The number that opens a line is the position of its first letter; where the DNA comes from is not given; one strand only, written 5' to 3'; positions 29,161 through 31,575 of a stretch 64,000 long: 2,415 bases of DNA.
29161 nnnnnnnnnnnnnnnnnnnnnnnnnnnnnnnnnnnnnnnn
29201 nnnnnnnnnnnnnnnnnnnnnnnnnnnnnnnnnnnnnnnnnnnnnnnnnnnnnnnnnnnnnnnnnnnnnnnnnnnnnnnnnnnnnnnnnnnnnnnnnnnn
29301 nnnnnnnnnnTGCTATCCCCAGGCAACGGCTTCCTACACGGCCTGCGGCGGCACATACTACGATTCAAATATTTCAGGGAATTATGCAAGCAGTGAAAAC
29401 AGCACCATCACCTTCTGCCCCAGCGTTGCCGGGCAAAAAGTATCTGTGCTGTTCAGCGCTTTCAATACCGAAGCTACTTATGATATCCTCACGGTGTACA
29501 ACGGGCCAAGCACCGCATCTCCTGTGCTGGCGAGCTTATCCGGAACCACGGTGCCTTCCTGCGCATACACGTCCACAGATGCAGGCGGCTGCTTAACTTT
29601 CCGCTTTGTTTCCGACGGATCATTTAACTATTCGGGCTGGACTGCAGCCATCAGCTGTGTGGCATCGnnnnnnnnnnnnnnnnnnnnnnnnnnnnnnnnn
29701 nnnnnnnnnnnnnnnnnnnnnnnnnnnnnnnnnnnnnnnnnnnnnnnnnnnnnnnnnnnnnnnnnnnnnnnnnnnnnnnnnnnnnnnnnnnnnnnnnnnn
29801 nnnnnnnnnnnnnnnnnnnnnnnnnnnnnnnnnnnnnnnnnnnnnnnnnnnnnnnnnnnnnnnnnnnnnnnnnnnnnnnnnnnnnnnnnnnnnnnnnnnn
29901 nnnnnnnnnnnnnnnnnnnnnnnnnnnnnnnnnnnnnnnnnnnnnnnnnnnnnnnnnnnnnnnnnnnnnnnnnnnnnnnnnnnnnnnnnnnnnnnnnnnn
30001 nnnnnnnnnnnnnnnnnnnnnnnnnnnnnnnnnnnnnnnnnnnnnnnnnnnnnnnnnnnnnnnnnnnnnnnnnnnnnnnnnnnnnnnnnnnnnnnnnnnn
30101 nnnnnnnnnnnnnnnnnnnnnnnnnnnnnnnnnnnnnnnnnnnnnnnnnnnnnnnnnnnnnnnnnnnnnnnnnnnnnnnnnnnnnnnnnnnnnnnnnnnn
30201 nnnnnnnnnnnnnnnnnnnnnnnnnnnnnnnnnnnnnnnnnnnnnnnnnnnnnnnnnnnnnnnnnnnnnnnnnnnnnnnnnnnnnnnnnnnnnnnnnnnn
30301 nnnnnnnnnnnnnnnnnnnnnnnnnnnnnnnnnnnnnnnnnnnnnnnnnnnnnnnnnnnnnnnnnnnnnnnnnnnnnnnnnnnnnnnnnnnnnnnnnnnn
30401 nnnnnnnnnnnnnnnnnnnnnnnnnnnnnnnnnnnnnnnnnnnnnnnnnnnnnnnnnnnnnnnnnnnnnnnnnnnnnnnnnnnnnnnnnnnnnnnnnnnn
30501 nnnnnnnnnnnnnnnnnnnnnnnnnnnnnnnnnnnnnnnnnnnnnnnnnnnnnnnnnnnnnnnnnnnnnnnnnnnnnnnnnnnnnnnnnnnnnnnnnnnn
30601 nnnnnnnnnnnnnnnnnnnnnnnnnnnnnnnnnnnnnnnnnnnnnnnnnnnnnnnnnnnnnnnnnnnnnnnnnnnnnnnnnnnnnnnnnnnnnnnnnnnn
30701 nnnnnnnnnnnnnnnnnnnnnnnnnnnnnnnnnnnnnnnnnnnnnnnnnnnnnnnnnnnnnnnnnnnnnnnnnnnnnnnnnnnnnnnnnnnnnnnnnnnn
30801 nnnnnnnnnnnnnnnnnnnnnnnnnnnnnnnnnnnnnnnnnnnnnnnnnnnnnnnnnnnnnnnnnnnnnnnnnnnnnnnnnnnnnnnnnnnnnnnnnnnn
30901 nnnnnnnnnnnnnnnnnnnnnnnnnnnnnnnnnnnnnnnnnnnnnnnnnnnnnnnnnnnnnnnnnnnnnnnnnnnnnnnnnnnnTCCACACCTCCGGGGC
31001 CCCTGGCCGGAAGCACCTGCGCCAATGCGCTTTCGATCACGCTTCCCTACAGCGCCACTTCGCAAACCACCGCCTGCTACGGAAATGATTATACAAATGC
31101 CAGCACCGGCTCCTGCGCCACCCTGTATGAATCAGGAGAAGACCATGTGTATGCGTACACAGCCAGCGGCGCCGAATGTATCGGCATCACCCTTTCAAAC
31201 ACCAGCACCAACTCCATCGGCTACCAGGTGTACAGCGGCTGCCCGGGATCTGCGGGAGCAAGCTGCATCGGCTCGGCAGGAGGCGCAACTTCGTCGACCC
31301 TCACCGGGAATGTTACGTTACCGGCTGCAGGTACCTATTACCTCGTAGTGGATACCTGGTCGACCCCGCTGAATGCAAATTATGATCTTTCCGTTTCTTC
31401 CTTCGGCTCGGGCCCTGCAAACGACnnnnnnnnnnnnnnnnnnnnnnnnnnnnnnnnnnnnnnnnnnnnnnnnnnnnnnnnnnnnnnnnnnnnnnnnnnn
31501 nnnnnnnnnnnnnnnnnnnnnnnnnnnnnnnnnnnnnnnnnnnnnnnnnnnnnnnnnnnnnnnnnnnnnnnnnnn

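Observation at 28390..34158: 1,922-aa T9SS adhesin with three near-identical 660-bp internal repeats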

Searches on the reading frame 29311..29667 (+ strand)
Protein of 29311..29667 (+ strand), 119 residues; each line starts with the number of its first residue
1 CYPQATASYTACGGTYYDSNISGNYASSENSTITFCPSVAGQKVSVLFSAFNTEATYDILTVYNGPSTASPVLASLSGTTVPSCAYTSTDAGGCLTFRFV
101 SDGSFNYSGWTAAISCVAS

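Call 60: search_solved_structures(query=A5, max_evalue=0.001, show_alignments=3)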
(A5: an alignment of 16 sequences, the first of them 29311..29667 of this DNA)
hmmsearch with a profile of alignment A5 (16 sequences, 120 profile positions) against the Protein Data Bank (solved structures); distinct sequences matched with E-value up to 0.001: 22.
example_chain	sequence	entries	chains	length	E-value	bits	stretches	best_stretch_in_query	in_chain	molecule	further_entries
3kq4_B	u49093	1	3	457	4.6e-26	94.4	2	10-114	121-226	Cubilin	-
6fzv_D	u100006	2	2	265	1.8e-15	60.3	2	12-114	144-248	Procollagen C-endopeptidase enhancer 1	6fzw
9en2_A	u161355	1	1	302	2.9e-15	59.6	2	13-114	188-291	Procollagen C-endopeptidase enhancer 1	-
8ivw_A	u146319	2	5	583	6.8e-14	55.2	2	9-112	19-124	Neuropilin-2 | aNRP2-14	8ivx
2qqk_A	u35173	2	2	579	7.5e-14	55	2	9-112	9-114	Neuropilin-2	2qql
7m22_N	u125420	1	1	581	7.6e-14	55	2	9-112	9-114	Neuropilin-2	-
7t4s_F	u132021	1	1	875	2.6e-13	53.3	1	9-112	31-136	Neuropilin-2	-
4gz9_A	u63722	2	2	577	7.4e-11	45.4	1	10-118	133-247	Neuropilin-1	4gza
7m0r_E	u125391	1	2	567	7.4e-11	45.4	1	10-118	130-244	Neuropilin-1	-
10ri_E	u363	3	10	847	1.5e-10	44.3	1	11-118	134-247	Neuropilin-1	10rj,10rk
8zi4_A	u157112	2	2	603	1.4e-07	34.8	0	23-91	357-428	Enteropeptidase non-catalytic heavy chain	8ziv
8h3s_A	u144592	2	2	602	1.4e-07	34.8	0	23-91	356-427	Enteropeptidase non-catalytic heavy chain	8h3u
8zj4_A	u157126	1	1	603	1.5e-07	34.7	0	23-91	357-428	Enteropeptidase non-catalytic heavy chain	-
2wno_A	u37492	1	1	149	2e-07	34.3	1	11-112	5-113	TUMOR NECROSIS FACTOR-INDUCIBLE GENE 6 PROTEIN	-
6gh8_A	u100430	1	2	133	2.1e-07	34.3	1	8-112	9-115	Neuropilin-2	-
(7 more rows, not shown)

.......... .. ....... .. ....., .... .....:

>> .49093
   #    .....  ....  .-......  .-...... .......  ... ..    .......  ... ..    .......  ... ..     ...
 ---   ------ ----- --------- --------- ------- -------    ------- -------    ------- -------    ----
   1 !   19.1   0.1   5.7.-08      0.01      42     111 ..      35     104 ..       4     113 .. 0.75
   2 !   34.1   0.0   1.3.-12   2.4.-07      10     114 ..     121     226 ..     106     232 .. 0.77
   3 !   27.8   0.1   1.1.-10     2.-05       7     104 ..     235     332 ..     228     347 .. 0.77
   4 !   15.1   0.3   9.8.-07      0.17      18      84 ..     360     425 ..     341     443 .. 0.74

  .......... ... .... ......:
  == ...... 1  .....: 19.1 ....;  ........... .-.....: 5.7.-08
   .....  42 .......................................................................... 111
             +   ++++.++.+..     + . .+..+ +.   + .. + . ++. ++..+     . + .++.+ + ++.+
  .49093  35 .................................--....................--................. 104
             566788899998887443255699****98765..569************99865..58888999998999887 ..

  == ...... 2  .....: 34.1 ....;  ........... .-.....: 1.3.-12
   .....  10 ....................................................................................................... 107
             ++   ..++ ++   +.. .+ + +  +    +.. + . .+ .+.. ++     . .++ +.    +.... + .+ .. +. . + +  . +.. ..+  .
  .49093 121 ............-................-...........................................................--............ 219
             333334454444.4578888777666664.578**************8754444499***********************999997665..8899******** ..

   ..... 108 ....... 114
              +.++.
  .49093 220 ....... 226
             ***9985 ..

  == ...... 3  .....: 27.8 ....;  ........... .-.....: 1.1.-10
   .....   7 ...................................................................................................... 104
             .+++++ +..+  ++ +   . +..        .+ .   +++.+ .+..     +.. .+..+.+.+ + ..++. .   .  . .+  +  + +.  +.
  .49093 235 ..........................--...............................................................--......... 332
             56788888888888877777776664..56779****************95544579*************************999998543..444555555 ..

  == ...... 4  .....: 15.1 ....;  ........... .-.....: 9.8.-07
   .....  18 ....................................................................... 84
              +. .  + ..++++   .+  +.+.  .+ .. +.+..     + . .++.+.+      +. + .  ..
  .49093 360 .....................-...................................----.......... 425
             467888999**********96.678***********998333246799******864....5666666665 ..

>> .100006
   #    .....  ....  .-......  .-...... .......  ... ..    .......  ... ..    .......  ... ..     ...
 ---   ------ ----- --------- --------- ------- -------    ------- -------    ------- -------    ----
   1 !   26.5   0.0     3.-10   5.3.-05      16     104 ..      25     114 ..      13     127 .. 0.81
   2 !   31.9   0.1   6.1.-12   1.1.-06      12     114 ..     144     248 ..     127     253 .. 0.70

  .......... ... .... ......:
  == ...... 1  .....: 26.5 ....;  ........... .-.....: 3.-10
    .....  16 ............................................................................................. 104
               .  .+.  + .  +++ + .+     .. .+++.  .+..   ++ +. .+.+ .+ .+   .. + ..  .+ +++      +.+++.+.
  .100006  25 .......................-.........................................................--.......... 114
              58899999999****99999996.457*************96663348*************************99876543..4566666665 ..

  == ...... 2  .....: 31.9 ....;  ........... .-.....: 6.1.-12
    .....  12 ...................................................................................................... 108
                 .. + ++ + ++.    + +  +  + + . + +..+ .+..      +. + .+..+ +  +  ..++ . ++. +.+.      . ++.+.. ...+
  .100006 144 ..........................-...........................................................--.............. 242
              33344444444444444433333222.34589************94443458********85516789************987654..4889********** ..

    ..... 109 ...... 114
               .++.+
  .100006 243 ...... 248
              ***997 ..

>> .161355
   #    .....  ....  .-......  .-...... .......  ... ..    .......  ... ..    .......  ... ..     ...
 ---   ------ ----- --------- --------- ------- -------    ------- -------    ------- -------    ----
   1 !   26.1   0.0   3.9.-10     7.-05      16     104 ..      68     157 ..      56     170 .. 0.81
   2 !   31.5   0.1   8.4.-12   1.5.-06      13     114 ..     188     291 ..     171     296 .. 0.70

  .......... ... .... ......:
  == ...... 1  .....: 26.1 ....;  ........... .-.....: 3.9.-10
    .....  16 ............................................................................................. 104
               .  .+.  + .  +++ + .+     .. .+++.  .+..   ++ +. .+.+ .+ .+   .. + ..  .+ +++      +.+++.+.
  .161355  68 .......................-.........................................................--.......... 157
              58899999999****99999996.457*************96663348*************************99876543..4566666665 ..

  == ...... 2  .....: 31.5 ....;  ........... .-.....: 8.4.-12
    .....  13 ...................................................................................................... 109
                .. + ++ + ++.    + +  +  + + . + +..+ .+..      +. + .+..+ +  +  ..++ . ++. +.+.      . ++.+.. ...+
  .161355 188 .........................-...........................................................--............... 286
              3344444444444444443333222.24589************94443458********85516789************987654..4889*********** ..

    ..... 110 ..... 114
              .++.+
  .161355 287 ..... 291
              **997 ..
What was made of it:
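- On CUB domain (PF00431): A profile of the CUB halves hits cubilin 3kq4 at 4.6e-26, PCPE-1 and neuropilins (call 60).
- On CUB domain (PF00431), Ca2+-binding subtype: E/D/D align with the corresponding acidic positions of cubilin and PCPE-1 (call 60).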

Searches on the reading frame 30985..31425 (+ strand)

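Call 18: search_protein_families(library=pfam, proteins=[window:30985-31425:+], max_evalue=5)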
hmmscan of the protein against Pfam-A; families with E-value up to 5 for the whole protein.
seq(147 aa): 2 families
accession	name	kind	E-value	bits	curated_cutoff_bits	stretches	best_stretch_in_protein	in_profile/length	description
PF16990.11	CBM_35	-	0.0014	19.4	28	1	79-131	12-62/121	Carbohydrate binding module (family 35)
PF04151.21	PPC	-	0.0028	18.9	25.9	1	60-123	10-69/70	Bacterial pre-peptidase C-terminal domain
